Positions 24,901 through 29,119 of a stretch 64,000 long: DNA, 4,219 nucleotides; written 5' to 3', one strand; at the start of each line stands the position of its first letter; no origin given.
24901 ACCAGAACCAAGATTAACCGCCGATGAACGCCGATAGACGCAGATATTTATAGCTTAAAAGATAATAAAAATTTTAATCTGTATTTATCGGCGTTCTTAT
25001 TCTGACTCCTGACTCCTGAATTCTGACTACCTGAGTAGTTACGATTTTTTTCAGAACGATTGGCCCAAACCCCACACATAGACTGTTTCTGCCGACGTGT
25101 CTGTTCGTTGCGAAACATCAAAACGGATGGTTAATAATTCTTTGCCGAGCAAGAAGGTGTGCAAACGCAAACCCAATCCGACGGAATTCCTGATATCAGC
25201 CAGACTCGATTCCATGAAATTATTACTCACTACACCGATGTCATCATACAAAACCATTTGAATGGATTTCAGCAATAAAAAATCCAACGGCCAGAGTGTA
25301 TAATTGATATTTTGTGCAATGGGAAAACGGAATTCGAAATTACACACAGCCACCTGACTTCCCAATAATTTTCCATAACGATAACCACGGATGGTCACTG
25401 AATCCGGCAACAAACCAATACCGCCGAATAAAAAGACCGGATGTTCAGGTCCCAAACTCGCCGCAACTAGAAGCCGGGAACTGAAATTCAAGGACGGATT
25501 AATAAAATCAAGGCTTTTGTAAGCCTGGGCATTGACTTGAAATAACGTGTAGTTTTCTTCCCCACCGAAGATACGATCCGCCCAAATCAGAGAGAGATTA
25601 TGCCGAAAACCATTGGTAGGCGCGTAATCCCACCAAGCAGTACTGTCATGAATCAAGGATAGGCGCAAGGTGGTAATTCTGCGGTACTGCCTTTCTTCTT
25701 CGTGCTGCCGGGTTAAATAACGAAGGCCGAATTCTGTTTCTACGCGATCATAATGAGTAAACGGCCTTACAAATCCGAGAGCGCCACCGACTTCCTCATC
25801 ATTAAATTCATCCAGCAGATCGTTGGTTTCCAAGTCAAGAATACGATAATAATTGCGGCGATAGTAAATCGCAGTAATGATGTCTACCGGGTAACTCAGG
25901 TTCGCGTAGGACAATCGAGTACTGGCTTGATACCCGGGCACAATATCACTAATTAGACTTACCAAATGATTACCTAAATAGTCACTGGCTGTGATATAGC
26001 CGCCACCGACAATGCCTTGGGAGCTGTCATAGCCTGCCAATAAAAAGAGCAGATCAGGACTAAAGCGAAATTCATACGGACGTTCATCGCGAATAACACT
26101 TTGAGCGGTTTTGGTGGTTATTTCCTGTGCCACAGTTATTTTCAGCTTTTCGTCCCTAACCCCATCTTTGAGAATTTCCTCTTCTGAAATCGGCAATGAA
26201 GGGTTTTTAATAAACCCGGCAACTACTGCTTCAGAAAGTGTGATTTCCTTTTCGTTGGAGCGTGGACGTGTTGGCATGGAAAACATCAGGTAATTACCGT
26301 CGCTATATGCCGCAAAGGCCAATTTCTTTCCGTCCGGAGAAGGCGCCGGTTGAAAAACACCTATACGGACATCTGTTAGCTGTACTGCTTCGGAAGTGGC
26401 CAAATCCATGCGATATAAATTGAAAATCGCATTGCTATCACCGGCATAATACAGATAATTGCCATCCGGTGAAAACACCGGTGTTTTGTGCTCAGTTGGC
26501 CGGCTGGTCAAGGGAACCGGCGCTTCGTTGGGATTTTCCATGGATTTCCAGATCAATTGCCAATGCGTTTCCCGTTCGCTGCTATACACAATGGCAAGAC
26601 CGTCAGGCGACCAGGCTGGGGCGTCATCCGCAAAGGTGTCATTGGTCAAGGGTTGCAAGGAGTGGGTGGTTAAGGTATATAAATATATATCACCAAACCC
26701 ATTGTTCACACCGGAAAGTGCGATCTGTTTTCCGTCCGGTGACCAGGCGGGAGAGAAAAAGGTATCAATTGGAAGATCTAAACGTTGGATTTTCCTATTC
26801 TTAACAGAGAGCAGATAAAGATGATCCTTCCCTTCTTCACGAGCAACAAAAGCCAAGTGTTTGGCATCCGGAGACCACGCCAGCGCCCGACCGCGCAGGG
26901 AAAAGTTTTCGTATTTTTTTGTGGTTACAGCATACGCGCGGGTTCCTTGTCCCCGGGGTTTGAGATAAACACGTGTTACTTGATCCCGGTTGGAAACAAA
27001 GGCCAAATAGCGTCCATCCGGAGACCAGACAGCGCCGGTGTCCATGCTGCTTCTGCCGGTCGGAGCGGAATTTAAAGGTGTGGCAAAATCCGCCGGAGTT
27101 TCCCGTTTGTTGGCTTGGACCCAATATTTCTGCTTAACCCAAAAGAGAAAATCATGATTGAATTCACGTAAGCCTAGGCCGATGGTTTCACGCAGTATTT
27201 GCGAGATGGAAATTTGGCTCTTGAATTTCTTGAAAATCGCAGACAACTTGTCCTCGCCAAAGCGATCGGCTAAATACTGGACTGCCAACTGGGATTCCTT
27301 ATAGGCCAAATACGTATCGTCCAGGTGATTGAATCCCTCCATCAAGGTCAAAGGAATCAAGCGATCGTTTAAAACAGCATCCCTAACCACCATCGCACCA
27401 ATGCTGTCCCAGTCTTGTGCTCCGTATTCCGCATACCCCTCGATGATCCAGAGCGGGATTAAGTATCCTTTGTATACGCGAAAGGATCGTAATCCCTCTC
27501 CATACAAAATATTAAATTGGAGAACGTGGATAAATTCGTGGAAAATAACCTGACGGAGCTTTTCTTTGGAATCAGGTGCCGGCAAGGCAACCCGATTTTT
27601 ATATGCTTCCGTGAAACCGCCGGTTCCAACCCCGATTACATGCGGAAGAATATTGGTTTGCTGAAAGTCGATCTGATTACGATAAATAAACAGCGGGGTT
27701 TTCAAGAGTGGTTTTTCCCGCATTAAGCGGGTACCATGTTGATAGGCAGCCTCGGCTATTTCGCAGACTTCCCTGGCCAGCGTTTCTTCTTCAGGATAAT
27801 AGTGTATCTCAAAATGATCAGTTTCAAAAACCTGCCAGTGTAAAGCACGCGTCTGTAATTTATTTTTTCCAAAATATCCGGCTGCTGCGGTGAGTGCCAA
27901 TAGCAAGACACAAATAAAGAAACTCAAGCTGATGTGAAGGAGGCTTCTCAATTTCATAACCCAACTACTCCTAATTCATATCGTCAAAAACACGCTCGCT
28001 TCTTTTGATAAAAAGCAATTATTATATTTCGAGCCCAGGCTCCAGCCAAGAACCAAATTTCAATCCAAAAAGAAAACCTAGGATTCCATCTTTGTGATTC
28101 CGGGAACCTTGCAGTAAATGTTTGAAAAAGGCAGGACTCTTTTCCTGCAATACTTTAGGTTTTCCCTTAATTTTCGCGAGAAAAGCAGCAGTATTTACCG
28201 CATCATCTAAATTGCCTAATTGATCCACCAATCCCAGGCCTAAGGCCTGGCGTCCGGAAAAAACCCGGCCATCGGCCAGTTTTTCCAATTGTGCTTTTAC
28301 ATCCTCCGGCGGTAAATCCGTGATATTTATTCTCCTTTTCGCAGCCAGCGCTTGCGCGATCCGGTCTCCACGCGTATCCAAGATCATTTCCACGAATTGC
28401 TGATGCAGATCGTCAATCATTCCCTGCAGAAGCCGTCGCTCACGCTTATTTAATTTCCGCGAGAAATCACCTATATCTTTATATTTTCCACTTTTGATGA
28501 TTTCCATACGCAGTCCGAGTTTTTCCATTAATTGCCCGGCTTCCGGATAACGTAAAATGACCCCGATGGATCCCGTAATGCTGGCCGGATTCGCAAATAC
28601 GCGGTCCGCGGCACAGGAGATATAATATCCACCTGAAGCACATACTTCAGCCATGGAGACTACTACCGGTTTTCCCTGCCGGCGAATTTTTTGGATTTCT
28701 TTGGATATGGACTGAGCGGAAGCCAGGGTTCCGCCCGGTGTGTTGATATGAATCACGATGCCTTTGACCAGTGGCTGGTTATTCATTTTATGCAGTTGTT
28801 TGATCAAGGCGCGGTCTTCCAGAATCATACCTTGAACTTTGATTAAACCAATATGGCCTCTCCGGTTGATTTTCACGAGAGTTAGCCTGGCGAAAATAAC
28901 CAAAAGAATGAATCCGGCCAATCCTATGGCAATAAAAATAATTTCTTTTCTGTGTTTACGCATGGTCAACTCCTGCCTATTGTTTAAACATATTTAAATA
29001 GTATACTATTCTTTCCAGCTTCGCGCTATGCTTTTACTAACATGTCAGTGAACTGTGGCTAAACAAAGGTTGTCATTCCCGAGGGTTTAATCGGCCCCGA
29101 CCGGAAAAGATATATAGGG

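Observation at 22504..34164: Nested MITE: a 150-bp palindromic unit carried inside an element with 17-bp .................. termini; five copies in 12 kb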

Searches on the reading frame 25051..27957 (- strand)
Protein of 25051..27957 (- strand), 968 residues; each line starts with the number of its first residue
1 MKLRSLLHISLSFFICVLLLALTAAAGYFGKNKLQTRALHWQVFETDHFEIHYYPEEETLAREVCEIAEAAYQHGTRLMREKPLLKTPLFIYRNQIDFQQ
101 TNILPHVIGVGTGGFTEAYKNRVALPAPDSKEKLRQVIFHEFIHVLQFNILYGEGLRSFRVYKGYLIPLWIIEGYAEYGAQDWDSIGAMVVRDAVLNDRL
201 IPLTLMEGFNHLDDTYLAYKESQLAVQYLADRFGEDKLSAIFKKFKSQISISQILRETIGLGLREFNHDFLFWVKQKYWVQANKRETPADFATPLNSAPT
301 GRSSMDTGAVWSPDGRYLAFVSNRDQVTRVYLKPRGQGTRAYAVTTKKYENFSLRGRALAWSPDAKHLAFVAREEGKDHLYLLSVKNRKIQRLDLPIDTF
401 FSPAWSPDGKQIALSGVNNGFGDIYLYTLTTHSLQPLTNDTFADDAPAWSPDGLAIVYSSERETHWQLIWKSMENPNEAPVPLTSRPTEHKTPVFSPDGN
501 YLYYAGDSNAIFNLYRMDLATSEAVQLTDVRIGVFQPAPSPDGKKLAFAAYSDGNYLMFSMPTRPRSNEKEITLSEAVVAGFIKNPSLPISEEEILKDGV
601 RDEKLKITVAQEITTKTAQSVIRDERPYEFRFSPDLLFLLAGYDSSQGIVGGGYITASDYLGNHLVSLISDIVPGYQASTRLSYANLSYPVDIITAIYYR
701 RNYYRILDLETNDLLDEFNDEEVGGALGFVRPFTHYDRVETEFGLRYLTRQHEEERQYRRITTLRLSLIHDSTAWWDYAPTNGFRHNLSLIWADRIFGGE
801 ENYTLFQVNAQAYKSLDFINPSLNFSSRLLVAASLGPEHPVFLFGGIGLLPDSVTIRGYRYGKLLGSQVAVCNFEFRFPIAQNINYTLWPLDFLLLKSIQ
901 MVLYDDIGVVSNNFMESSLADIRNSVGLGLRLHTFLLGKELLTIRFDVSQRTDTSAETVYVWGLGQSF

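Call 57: search_protein_families(library=pfam, proteins=[window:25051-27957:-], max_evalue=0.001)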
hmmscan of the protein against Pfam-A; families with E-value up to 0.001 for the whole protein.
window:25051-27957:- (968 aa): 6 families
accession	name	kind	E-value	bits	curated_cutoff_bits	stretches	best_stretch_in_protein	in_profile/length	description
PF07676.18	PD40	-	3e-36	123.1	20.9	2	434-470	1-37/38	WD40-like Beta Propeller Repeat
PF13485.12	Peptidase_MA_2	-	2.8e-13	50.5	32.4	1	88-275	22-200/201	Peptidase MA superfamily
PF01103.29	Omp85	-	8.3e-12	45.7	24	1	689-940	34-298/325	Omp85 superfamily domain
PF00930.27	DPPIV_N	-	3.1e-11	43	22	0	276-373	23-120/354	Dipeptidyl peptidase IV (DPP IV) N-terminal region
PF25174.1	Beta-prop_THOC3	-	6.9e-10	38.8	305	1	311-550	10-232/272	THOC3 beta-propeller domain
PF25460.1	Beta-prop_Aladin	-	6.5e-07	29.2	171.1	0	448-569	117-230/340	Aladin seven-bladed propeller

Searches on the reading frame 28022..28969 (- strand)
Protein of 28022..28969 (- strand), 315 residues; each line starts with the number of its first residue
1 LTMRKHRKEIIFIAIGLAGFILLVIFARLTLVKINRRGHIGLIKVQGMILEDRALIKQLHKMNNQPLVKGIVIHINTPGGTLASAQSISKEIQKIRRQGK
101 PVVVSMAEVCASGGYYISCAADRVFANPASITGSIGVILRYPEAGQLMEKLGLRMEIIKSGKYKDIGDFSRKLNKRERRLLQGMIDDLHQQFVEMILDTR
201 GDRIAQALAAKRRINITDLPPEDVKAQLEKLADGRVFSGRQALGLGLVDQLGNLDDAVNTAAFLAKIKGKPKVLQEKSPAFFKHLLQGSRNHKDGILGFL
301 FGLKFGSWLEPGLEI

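Call 57: search_protein_families(library=pfam, proteins=[window:28022-28969:-], max_evalue=0.001)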
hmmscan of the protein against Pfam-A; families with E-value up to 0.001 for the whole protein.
window:28022-28969:- (315 aa): 4 families
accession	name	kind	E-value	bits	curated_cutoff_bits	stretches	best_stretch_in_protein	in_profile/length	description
PF01343.23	Peptidase_S49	-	6e-45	153.4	24.9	2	95-201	2-108/154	Peptidase family S49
PF25145.1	NfeD1b_N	-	2e-07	31.3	40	1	65-138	28-98/189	NfeD1b, N-terminal domain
PF00574.28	CLP_protease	-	3.1e-06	27.6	20.2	1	54-124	32-99/182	Clp protease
PF01972.22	SDH_protease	-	0.00016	21.2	31.3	1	48-144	73-165/286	ClpP-like SDH-type serine proteinase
